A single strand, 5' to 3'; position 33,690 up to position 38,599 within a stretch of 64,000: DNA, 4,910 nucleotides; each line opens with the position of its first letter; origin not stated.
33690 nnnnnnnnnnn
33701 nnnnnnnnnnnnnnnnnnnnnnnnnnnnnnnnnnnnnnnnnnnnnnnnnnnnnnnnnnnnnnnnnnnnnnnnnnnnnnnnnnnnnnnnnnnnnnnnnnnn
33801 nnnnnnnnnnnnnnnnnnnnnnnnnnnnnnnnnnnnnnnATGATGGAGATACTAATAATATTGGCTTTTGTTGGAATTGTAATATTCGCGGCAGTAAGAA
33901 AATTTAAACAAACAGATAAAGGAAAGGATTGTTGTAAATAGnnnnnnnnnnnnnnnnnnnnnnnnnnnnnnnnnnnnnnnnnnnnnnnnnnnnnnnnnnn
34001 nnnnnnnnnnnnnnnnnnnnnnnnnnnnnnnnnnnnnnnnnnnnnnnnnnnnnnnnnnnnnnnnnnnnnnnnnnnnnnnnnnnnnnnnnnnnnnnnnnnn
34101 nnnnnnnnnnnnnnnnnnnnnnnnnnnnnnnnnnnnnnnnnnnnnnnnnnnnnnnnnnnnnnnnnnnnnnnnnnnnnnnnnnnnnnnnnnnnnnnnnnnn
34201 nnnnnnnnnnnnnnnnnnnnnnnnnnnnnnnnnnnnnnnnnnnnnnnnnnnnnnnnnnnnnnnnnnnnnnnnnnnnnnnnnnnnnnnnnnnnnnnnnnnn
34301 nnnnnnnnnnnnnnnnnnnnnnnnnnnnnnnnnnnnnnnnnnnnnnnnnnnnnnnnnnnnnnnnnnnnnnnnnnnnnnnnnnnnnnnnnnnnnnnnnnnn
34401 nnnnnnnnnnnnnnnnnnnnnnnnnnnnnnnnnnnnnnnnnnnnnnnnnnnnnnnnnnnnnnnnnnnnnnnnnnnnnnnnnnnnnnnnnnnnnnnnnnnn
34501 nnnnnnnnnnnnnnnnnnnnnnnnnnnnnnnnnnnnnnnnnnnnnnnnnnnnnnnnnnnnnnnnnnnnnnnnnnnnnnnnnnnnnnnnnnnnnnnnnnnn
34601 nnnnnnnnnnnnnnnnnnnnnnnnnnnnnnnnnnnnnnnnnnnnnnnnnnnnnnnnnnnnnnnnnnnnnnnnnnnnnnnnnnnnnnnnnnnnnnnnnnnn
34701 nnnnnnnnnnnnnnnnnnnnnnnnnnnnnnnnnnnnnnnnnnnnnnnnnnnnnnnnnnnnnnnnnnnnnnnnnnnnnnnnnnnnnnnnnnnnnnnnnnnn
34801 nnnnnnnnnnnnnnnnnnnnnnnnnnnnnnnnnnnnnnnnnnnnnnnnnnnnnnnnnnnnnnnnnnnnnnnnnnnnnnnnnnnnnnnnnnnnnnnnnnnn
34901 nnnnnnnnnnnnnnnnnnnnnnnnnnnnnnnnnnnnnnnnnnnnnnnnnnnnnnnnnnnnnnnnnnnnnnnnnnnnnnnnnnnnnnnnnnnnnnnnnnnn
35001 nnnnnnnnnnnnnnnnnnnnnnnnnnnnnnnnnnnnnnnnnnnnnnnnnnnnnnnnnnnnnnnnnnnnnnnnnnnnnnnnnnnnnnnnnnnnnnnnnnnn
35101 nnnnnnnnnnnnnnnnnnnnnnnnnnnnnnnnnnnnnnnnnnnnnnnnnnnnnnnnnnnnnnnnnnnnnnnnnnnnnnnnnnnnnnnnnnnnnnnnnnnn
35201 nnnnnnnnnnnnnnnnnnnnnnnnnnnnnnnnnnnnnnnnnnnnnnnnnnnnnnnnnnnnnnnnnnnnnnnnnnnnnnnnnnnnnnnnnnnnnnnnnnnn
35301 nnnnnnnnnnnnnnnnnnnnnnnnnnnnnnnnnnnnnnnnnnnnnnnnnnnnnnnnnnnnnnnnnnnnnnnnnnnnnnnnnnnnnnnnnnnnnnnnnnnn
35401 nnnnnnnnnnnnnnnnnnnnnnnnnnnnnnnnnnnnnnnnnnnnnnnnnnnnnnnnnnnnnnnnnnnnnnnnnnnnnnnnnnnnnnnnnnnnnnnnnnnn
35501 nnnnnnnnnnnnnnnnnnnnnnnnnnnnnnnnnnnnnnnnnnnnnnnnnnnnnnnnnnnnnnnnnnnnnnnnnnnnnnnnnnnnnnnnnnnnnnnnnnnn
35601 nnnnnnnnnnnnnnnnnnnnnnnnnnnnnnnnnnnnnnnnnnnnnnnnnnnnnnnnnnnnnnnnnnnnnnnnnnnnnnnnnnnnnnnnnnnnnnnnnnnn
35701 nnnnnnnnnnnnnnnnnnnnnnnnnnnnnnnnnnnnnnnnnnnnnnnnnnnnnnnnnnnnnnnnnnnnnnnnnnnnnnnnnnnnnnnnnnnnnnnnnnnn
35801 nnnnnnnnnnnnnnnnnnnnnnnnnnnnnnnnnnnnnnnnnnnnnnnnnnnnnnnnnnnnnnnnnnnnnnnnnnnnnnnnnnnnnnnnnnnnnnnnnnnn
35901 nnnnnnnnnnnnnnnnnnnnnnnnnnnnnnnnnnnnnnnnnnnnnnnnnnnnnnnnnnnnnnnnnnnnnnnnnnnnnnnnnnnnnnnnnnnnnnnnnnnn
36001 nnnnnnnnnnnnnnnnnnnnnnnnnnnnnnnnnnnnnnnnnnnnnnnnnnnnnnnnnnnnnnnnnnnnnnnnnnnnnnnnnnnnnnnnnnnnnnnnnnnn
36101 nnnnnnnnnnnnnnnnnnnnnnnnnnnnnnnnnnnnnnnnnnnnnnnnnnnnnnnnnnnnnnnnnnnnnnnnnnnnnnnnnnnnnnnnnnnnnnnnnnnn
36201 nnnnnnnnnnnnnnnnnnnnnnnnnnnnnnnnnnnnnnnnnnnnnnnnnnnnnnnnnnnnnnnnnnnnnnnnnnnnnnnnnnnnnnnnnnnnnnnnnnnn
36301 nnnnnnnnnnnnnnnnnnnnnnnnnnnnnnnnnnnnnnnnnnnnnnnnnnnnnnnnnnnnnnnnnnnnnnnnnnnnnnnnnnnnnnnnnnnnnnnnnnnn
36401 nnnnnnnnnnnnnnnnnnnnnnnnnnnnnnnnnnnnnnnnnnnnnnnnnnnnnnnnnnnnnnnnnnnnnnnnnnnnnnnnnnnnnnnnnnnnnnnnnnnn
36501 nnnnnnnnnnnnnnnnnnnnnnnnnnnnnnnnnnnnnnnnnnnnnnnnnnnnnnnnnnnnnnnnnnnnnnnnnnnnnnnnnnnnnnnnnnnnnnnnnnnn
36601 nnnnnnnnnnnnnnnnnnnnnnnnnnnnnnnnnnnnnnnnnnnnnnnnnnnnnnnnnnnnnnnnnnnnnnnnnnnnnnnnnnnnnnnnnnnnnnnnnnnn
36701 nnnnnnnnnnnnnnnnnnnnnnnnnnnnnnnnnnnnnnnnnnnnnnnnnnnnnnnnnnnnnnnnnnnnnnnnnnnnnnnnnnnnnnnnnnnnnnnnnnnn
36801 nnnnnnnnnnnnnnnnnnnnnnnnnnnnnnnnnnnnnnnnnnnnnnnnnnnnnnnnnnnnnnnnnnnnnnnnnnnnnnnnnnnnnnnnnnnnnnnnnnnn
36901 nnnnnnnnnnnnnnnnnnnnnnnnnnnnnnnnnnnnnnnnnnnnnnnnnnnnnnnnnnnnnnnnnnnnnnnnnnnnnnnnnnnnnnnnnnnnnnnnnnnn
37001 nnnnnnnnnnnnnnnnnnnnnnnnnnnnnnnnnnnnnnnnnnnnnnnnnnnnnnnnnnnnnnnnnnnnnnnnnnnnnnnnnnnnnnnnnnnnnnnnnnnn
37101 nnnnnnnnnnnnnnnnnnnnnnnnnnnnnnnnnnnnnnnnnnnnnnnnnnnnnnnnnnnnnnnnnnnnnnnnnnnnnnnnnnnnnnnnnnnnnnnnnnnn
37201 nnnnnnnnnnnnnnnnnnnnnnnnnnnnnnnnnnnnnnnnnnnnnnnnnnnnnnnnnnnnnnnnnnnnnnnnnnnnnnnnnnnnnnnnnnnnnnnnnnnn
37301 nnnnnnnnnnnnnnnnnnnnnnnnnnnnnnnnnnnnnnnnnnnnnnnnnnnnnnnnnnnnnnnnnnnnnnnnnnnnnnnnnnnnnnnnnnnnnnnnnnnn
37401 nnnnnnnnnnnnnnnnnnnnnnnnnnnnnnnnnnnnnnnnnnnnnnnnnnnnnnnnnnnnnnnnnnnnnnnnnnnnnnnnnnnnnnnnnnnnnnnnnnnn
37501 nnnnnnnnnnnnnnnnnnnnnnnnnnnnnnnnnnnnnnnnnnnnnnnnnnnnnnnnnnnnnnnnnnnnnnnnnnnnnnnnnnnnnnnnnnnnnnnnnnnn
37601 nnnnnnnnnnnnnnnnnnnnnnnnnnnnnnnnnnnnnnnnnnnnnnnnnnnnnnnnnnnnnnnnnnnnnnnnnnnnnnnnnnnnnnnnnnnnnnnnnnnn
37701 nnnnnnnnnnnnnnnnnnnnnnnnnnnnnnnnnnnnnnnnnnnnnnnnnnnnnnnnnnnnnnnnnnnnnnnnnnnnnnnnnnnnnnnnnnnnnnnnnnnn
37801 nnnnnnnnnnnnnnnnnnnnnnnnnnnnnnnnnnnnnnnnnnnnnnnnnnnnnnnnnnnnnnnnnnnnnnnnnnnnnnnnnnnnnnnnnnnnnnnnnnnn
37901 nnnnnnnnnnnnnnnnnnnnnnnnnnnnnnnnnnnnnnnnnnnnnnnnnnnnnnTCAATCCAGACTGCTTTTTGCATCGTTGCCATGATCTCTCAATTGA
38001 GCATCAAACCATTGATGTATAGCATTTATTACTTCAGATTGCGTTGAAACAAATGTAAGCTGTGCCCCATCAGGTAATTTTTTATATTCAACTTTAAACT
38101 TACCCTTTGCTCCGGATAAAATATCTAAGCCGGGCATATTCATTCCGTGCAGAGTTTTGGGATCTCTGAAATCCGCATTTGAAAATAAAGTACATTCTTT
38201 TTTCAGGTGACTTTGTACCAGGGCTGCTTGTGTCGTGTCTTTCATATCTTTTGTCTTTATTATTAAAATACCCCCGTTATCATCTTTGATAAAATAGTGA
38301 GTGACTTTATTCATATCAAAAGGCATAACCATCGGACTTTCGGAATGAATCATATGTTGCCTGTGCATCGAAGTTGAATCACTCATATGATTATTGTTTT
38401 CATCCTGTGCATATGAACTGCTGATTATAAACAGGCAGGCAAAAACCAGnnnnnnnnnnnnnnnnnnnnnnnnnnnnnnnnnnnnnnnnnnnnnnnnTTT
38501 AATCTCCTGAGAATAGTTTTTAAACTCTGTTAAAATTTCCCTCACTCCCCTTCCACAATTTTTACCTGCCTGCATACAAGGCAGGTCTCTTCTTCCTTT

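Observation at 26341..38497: Copper/silver island with six or more uncharacterised metal-ligand-rich accessory genes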

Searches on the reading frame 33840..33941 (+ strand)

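Call 5: search_protein_families(library=ncbifam, proteins=[window:33840-33941:+], max_evalue=0.1)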
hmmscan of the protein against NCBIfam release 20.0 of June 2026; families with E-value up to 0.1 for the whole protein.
window:33840-33941:+ (33 aa): 1 family
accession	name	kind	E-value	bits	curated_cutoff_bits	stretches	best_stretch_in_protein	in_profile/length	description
TIGR01708.2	typeII_sec_gspH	equivalog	0.087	12.8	80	1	1-26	6-31/169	type II secretion system minor pseudopilin GspH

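Call 6: search_protein_families(library=pfam, proteins=[window:33840-33941:+], max_evalue=1)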
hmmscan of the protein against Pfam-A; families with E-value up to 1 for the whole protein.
window:33840-33941:+ (33 aa): 4 families
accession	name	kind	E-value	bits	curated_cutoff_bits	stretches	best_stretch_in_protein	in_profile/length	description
PF12669.12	FeoB_associated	-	0.00049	20.7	27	1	3-32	2-29/44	FeoB-associated Cys-rich membrane protein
PF17870.6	Insulin_TMD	-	0.058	13.9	33.4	1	5-26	25-45/47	Insulin receptor trans-membrane segment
PF25184.1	YxzE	-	0.064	14.7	40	1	2-27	1-28/65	YxzE-like putative bacteriocin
PF24416.1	DUF7548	-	0.13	12.6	27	1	4-22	49-67/137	Family of unknown function (DUF7548)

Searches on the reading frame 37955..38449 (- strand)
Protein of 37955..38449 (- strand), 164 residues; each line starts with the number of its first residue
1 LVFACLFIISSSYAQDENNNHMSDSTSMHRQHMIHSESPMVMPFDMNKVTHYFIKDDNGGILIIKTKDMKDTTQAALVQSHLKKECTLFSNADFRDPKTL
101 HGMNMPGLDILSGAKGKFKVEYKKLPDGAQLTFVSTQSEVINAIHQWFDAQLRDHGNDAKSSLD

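Call 6: search_protein_families(library=pfam, proteins=[window:37955-38449:-], max_evalue=1)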
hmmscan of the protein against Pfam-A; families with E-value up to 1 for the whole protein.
window:37955-38449:- (164 aa): 1 family
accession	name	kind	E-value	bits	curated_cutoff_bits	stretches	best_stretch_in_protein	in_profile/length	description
PF12529.13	Xylo_C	-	0.056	13.5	25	1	36-89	61-114/182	Xylosyltransferase C terminal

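Call 35: find_homologous_proteins(query=window:37955-38449:-)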
Query window:37955-38449:- (164 aa): 274 proteins with E <= 0.001 among 296 candidates; the best 120 are listed.
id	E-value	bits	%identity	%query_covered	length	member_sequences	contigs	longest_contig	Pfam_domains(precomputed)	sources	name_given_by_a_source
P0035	7.6e-102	356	97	100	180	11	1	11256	-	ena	-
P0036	3.6e-78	279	75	100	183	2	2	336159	-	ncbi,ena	-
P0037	1.7e-77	277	74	100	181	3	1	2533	-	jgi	jgi:hypothetical protein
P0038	2.2e-77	276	76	100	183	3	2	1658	-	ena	-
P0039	2.5e-75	269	73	100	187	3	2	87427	-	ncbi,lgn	-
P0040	5.5e-75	268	75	100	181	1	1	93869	-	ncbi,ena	-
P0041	8.8e-74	264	74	100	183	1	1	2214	-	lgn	-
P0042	1.4e-73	264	75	94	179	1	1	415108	-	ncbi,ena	-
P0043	1.1e-72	261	71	100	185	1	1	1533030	-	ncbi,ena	-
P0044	1.5e-71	257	72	100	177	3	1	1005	-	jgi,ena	-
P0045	1.7e-71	257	72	99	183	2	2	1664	-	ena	-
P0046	2.3e-71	257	71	100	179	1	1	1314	-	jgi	jgi:hypothetical protein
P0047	2.7e-71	256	68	100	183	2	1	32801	-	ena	-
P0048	5.3e-71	255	71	100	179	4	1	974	-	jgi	jgi:hypothetical protein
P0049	1.9e-70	254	70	99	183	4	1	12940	-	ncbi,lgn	ncbi:MAG: hypothetical protein WBV81_00195 [Ignavibacteriaceae bacterium]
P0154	5.5e-30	122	46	79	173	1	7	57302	-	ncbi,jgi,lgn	ncbi:MAG TPA: aspartate carbamoyltransferase [Candidatus Binatia bacterium]|jgi:hypothetical protein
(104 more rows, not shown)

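Call 36: find_encoding_contigs(protein=P0042, flank=10000, max_places=2)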
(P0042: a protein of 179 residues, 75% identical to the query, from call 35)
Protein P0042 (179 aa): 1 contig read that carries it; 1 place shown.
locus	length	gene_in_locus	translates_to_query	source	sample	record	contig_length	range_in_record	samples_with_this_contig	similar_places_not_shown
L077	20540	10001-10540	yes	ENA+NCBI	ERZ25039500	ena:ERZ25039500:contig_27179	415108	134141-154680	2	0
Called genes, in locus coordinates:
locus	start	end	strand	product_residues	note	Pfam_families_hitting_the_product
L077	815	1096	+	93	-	PF00076:RRM_1, PF13893:RRM_5 (weak), PF16842:RRM_occluded (weak)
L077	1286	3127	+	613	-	-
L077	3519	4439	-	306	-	PF25168:Beta-prop_WDR36-Utp21_2nd (faint), PF23414:Beta-prop_EML_2 (faint), PF24817:WD40_WDHD1_1st (faint), PF24814:WD40_Prp19 (faint), PF12894:ANAPC4_WD40 (faint), PF25174:Beta-prop_THOC3, PF25173:Beta-prop_WDR3_1st (weak), PF25175:Beta-prop_WDR5, +2 more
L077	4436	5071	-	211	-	PF00775:Dioxygenase_C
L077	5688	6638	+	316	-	PF17678:Glyco_hydro_92N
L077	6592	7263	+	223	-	PF07971:Glyco_hydro_92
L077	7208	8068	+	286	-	PF07971:Glyco_hydro_92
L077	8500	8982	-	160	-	-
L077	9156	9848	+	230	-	-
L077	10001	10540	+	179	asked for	-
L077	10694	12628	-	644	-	PF07715:Plug, PF00593:TonB_dep_Rec_b-barrel, PF14905:OMP_b-brl_3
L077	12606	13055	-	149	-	PF13715:CarbopepD_reg_2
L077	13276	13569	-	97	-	-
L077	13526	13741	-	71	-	-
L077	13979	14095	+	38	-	-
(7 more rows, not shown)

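Call 37: find_encoding_contigs(protein=P0154, flank=6000, max_places=4)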
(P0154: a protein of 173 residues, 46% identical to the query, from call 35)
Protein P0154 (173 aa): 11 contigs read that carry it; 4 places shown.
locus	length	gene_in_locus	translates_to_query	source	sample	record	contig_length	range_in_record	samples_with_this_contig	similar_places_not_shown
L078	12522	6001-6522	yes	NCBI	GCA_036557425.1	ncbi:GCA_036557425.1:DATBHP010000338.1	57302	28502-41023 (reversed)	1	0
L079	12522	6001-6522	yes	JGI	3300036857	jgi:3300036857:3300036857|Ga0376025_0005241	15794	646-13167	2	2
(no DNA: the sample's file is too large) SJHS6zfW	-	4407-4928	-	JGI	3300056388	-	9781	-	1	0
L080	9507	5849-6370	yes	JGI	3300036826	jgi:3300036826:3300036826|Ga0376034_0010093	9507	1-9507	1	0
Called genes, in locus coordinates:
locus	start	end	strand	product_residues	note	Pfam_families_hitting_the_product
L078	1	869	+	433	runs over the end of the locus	PF02754:CCG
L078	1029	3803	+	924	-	PF03219:TLC, PF02985:HEAT (faint), PF13646:HEAT_2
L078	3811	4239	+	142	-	PF00027:cNMP_binding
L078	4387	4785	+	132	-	PF18905:DUF5661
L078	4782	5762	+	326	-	PF09335:VTT_dom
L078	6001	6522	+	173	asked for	-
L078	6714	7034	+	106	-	-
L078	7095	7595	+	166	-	PF13462:Thioredoxin_4, PF01323:DSBA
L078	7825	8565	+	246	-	PF02463:SMC_N (faint), PF00005:ABC_tran, PF13304:AAA_21 (faint)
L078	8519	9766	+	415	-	PF12704:MacB_PCD, PF02687:FtsX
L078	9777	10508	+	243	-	PF17131:TP_0789-like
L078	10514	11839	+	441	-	-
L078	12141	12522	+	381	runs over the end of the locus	PF02417:Chromate_transp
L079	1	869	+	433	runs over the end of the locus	PF13534:Fer4_17 (weak), PF02754:CCG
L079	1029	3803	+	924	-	PF03219:TLC, PF02985:HEAT (faint), PF13646:HEAT_2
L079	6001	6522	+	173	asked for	-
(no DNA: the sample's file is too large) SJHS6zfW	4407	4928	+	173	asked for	-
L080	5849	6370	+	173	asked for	-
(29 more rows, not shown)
